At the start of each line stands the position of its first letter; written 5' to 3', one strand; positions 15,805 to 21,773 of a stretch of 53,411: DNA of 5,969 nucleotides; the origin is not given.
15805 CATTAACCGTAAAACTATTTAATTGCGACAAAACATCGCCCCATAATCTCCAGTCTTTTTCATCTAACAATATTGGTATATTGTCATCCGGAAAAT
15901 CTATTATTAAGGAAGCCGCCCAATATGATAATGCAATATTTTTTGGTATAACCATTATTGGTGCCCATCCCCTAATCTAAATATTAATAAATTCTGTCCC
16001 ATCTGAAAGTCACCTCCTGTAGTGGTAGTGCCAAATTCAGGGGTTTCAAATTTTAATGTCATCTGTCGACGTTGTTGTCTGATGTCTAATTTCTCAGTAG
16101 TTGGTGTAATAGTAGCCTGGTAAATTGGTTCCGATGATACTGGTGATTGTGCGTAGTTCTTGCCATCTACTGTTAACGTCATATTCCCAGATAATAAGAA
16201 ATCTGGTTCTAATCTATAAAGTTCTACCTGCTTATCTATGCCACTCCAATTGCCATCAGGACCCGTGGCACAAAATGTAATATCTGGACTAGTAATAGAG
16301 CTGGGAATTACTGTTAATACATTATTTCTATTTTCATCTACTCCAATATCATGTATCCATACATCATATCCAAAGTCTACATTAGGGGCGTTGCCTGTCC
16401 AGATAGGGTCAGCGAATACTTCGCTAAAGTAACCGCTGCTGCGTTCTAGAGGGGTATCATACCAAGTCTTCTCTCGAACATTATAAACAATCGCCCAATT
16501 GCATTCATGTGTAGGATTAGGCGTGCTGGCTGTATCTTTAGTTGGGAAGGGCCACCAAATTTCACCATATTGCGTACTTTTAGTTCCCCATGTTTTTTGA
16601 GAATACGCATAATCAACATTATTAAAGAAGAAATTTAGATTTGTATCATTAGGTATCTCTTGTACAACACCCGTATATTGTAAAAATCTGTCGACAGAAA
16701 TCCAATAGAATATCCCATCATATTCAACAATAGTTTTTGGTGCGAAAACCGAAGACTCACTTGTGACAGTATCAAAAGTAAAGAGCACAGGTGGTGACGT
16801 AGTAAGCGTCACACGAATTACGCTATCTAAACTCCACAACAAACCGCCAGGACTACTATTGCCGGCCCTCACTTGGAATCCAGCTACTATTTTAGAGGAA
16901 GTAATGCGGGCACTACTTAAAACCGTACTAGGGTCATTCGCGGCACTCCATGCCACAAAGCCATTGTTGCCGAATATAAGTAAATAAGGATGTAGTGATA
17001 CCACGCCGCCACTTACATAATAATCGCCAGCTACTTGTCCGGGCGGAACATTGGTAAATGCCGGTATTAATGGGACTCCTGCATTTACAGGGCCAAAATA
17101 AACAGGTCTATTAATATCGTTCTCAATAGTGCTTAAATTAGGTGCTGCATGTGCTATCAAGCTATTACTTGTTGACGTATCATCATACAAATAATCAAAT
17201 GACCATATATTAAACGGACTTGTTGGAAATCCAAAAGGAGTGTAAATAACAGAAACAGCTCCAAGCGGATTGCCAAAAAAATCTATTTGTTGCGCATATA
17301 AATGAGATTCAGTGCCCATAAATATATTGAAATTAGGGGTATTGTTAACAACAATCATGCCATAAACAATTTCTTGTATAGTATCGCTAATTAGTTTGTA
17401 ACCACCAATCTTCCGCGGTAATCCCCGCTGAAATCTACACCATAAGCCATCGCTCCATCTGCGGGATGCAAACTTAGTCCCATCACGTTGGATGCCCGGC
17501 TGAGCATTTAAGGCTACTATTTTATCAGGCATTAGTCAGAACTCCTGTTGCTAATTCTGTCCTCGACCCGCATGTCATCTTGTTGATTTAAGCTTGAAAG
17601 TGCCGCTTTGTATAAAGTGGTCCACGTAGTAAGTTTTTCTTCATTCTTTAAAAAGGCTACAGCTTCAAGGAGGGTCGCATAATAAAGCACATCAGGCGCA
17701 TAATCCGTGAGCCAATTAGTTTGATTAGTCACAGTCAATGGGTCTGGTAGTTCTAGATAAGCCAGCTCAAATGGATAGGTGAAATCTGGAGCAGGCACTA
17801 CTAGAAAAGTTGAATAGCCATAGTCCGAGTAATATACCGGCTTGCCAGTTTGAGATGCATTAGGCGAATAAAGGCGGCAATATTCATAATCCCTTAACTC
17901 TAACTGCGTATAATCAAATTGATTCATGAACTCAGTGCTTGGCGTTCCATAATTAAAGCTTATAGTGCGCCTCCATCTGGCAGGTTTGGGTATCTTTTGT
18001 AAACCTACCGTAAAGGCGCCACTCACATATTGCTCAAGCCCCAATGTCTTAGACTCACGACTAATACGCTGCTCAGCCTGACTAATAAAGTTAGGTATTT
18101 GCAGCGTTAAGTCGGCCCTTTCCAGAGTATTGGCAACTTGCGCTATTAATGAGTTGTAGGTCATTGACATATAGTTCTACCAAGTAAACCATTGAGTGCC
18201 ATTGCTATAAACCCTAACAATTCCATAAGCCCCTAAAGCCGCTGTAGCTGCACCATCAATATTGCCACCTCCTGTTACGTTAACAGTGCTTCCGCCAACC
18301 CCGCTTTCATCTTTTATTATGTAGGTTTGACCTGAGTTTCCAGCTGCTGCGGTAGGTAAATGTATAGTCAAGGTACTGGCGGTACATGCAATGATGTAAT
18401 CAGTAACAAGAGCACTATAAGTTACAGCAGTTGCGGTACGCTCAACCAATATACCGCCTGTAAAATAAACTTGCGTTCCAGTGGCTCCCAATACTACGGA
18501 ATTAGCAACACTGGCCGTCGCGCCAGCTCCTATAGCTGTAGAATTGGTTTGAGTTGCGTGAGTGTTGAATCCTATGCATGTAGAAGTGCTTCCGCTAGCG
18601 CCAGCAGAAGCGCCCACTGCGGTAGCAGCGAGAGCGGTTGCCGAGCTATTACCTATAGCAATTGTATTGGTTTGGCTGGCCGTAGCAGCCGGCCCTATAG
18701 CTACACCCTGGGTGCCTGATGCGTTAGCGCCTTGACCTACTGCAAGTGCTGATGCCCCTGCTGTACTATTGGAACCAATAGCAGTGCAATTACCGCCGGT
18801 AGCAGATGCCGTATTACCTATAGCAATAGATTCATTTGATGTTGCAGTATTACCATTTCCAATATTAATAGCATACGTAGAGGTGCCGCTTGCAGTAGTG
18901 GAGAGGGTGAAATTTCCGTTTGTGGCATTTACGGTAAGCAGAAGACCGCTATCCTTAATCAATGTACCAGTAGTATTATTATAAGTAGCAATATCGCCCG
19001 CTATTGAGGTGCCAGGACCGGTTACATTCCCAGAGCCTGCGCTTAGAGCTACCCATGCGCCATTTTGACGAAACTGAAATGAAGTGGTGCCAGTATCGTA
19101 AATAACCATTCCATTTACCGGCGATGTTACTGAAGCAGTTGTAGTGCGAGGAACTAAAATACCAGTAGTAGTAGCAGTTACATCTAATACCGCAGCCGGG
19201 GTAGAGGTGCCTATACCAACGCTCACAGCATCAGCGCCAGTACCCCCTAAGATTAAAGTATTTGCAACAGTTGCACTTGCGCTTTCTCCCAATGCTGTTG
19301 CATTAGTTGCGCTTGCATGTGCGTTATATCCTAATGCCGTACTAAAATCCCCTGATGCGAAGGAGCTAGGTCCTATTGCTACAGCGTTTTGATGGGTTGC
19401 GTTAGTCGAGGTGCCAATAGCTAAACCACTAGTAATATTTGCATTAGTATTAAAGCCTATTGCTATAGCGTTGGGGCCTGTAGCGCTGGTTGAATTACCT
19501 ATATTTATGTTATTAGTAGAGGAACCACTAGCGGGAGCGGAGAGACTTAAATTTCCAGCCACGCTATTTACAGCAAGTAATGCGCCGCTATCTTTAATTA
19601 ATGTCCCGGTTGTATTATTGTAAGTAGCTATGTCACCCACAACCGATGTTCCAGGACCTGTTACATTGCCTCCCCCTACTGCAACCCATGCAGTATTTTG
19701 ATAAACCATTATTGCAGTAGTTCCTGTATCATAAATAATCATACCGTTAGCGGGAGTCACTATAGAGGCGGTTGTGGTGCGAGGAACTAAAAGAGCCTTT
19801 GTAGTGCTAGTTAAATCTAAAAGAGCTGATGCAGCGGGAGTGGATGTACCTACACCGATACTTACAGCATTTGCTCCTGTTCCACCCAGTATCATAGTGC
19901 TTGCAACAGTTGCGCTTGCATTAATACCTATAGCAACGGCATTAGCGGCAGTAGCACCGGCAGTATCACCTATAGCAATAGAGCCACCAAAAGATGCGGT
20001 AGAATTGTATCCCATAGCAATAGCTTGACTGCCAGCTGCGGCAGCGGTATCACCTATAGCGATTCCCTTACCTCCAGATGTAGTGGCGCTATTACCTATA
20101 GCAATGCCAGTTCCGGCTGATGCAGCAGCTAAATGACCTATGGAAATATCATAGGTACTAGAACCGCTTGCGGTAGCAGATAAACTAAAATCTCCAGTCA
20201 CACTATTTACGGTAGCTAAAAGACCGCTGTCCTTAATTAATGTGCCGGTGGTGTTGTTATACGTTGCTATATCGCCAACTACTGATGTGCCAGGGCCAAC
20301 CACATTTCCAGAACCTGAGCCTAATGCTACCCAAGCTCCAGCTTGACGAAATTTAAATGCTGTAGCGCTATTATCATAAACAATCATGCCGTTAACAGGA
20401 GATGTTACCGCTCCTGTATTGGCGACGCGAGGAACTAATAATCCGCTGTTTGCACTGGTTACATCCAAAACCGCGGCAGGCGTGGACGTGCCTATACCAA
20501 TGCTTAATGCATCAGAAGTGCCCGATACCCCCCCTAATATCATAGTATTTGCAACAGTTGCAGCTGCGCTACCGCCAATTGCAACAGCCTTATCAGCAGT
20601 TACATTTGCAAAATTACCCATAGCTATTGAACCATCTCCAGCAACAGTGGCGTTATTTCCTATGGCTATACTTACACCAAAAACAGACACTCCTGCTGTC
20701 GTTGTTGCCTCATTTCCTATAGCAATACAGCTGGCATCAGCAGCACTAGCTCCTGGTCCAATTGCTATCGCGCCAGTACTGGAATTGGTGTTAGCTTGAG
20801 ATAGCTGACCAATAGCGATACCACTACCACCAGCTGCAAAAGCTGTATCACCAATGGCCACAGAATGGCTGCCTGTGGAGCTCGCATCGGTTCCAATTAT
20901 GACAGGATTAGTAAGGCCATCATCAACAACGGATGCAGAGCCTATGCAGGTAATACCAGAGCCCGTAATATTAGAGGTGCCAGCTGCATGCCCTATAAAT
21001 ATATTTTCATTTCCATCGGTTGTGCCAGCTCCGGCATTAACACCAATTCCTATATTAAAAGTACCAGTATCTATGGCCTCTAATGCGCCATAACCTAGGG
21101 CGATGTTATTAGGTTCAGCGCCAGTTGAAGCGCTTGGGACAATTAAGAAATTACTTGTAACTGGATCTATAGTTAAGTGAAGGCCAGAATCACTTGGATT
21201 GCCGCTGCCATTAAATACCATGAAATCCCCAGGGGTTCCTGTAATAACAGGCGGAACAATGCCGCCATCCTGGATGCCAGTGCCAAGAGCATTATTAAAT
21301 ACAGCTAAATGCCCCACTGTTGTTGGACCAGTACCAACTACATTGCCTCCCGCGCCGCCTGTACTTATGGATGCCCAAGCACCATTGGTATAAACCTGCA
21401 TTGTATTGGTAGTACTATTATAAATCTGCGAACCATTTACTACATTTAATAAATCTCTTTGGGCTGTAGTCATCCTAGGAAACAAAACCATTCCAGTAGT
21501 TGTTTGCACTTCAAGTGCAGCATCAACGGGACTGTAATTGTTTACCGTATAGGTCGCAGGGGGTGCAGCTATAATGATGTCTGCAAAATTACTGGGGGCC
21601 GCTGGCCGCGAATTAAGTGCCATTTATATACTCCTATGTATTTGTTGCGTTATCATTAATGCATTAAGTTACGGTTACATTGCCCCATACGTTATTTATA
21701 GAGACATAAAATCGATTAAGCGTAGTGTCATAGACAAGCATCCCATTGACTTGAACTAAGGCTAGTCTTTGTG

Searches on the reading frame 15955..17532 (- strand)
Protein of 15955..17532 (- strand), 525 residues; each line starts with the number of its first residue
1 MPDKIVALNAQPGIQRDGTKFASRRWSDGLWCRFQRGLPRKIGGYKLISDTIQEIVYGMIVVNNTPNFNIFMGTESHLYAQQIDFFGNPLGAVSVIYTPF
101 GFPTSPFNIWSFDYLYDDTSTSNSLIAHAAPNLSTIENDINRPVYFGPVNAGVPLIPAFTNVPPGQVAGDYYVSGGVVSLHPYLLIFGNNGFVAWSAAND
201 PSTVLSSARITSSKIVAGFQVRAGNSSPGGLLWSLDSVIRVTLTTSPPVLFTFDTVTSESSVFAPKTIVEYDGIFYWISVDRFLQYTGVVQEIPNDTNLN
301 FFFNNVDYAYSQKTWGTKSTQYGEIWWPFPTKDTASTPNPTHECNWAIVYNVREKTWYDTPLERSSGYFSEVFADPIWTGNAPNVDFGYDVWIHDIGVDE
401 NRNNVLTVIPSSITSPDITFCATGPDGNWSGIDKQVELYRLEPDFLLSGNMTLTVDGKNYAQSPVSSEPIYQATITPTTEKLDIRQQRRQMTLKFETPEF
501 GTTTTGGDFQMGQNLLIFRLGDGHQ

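Call 15: search_protein_families(library=phrogs, proteins=[window:15955-17532:-], max_evalue=0.001)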
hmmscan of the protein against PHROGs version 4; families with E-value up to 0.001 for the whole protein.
window:15955-17532:- (525 aa): 1 family
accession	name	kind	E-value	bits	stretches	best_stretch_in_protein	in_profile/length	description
phrog_3287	-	head and packaging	1.7e-26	94.2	1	8-502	8-508/524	virion structural protein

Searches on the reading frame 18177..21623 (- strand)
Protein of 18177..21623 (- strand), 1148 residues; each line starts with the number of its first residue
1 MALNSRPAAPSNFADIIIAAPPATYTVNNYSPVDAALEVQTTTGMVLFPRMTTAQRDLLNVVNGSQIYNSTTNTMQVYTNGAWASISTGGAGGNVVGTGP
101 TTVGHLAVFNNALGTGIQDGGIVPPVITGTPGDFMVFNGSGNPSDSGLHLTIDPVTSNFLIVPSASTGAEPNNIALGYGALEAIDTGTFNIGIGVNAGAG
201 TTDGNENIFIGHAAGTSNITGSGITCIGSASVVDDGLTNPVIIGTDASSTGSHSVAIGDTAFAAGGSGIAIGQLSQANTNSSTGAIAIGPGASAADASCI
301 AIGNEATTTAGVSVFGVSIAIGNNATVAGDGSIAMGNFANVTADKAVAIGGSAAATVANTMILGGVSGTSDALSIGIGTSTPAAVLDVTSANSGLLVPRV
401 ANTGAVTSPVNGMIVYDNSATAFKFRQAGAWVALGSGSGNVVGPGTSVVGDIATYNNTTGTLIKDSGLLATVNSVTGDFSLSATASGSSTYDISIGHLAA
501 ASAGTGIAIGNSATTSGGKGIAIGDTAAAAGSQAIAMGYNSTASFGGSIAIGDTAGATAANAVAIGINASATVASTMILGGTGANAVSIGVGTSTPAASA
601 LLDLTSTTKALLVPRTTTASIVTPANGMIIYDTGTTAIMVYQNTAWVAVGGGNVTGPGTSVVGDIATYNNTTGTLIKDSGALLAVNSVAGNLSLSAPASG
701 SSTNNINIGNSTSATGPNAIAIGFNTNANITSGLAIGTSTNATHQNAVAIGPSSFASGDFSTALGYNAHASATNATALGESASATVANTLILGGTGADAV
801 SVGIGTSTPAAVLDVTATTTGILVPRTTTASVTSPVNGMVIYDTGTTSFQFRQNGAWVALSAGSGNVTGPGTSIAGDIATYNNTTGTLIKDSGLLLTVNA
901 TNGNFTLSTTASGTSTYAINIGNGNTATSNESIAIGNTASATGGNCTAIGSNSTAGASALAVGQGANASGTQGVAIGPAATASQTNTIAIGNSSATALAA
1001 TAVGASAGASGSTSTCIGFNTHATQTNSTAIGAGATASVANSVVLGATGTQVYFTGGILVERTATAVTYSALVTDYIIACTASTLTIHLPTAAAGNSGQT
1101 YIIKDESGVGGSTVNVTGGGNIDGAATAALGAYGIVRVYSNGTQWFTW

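Call 15: search_protein_families(library=phrogs, proteins=[window:18177-21623:-], max_evalue=0.001)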
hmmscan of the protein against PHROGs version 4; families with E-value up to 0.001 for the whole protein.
window:18177-21623:- (1148 aa): 2 families
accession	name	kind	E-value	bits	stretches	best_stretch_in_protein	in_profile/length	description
phrog_10464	-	unknown function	1.2e-05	25.4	1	232-378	139-275/492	-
phrog_16452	-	unknown function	3.2e-05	24.5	1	829-930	48-146/202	-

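Call 33: search_protein_families(library=pfam, proteins=[window:18177-21623:-], max_evalue=0.01)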
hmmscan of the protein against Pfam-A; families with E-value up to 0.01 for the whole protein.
window:18177-21623:- (1148 aa): 2 families
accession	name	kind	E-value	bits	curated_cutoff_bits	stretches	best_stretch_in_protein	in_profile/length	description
PF05658.19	YadA_head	-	3.6e-29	100.9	25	8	756-779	1-24/27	YadA head domain repeat (2 copies)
PF10983.13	DUF2793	-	0.00027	21.2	27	0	621-647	61-87/87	Protein of unknown function (DUF2793)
